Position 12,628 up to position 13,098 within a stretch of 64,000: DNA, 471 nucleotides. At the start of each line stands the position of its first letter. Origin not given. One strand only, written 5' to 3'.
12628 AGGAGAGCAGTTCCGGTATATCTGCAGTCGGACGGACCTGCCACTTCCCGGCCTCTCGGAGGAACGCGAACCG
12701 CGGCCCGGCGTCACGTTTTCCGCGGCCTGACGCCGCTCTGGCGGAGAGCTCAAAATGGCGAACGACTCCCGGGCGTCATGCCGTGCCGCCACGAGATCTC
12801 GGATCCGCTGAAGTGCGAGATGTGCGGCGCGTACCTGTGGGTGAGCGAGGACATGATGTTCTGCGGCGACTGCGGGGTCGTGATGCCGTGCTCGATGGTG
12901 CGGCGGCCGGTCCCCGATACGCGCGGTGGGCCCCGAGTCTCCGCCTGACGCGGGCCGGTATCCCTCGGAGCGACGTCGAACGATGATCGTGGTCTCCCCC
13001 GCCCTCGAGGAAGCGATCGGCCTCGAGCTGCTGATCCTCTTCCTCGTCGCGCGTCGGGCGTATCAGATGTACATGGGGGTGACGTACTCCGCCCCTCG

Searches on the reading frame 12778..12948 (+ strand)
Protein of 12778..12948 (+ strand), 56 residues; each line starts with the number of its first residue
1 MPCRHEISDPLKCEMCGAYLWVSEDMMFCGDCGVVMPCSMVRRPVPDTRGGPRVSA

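Call 33: search_protein_families(library=pfam, proteins=[window:12778-12948:+], max_evalue=0.001)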
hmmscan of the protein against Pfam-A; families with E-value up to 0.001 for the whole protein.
window:12778-12948:+ (56 aa): 1 family
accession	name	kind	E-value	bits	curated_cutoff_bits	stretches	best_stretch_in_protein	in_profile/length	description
PF13248.11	Zn_ribbon_3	-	0.00039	20.2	27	1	12-36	4-26/26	zinc-ribbon domain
